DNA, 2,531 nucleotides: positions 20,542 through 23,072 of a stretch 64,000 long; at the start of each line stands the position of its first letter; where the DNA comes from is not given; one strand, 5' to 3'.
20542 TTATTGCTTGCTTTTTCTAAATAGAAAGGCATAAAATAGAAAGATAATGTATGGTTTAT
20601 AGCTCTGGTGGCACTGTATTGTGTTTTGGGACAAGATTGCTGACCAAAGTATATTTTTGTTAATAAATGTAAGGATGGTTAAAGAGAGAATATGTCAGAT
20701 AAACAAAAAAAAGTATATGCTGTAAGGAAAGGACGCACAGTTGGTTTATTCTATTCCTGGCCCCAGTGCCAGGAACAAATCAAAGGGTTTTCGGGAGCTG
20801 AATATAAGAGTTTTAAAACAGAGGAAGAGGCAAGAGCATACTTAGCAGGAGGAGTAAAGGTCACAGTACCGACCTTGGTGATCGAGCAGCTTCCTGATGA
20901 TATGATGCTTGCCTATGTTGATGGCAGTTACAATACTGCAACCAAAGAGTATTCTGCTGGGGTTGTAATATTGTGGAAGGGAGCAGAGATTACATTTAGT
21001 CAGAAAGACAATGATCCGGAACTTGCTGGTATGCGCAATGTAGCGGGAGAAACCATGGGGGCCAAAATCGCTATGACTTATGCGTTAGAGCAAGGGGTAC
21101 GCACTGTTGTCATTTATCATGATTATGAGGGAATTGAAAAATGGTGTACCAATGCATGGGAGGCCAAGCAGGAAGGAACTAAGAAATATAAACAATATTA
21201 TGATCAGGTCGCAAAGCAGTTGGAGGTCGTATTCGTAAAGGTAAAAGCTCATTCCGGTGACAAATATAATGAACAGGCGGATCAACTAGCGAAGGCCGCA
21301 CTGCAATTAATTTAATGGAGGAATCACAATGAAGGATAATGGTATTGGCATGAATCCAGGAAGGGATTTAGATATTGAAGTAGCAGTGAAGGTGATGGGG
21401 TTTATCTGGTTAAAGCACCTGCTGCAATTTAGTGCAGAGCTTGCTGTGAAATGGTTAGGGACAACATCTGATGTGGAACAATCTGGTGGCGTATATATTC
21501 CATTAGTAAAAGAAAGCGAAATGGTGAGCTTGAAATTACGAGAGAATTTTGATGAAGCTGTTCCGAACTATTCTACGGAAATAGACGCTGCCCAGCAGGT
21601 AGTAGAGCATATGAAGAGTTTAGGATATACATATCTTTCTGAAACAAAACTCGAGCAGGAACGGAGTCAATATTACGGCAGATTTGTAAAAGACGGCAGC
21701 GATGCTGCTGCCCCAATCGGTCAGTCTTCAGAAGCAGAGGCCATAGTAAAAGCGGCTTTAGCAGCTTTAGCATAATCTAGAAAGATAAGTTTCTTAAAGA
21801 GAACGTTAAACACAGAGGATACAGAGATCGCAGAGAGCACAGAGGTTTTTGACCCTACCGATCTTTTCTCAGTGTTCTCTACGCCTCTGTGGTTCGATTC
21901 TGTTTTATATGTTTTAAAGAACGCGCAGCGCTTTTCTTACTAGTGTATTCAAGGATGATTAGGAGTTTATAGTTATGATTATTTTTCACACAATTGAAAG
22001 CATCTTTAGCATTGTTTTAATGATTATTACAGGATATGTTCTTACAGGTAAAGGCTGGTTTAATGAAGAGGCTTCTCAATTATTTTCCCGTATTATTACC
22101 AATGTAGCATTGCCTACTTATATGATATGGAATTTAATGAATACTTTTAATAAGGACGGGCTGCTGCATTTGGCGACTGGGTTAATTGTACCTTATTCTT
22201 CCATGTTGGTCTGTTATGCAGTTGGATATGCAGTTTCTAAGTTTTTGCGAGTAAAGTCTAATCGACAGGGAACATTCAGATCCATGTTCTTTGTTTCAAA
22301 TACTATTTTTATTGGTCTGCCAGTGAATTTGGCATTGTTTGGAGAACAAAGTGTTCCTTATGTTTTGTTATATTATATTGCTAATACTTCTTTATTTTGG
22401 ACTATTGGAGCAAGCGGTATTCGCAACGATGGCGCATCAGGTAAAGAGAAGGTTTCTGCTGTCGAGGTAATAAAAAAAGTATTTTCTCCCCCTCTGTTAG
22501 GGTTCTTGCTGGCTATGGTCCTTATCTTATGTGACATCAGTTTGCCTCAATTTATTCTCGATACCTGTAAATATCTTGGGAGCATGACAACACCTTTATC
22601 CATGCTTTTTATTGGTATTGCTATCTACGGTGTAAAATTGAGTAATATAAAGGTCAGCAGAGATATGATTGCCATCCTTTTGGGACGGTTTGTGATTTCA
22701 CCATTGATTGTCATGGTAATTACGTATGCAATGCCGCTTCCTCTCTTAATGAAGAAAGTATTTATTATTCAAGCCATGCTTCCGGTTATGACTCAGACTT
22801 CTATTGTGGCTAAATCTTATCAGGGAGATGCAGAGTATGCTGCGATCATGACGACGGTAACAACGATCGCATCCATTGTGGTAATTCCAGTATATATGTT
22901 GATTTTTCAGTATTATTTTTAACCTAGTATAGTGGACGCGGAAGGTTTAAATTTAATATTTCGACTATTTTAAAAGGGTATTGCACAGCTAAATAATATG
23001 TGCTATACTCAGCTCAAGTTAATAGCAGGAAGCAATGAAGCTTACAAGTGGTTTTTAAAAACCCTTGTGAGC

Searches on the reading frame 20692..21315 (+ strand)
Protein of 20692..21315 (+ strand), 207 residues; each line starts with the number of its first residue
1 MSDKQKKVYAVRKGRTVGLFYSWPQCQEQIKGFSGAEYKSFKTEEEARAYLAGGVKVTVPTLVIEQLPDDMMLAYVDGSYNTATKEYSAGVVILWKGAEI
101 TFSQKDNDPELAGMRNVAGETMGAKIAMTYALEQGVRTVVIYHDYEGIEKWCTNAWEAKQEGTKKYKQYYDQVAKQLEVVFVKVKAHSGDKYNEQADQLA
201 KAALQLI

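Call 72: search_protein_families(library=pfam, proteins=[window:20692-21315:+], max_evalue=0.0001)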
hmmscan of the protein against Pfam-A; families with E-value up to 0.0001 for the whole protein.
window:20692-21315:+ (207 aa): 3 families
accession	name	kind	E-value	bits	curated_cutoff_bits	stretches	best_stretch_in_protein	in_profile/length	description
PF01693.22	Cauli_VI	-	5.9e-19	68.5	21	1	7-50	1-44/44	Ribonuclease H1 N-terminal domain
PF00075.30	RNase_H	-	3.6e-14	53.6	25.8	1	72-204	4-140/141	RNase H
PF13456.12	RVT_3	-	1.3e-07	32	21.6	1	76-203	2-123/123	Reverse transcriptase-like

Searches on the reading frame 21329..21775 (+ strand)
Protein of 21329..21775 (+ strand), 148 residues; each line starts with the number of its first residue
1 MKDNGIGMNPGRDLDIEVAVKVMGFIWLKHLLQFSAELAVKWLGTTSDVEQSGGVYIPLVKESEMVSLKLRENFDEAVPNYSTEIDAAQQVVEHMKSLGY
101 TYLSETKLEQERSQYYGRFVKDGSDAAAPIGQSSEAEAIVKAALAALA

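Call 72: search_protein_families(library=pfam, proteins=[window:21329-21775:+], max_evalue=0.0001)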
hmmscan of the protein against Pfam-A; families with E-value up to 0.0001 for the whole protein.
window:21329-21775:+ (148 aa): 1 family
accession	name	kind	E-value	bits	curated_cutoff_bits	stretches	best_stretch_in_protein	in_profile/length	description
PF18066.6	Phage_ABA_S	-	1.1e-06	29.6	27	1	19-144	4-89/89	Phage ABA sandwich domain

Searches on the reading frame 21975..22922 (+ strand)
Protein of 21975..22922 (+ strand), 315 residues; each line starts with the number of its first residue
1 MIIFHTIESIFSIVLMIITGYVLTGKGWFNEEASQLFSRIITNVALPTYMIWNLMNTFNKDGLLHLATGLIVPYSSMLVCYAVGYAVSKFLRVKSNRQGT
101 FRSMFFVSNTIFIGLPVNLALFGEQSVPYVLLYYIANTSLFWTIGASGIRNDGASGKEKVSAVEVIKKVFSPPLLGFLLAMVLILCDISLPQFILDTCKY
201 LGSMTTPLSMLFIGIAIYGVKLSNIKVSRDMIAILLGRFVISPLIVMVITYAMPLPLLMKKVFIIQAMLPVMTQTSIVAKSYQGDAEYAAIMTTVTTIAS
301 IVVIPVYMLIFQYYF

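Call 10: search_protein_families(library=ncbifam, proteins=[window:21975-22922:+])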
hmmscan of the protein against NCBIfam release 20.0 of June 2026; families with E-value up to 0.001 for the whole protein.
window:21975-22922:+ (315 aa): 2 families
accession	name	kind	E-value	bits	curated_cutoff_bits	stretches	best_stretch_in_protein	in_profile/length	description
TIGR00946.1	2a69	subfamily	7.4e-41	140.4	246.05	1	1-310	1-333/336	auxin efflux carrier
TIGR00841.1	bass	subfamily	0.00047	19.5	326.3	1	229-312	67-150/321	bile acid:sodium symporter family transporter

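Call 29: find_encoding_contigs(protein=window:21975-22922:+, flank=1000, max_places=6)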
Protein window:21975-22922:+ (315 aa): no gene with exactly this product is on record in the collection.
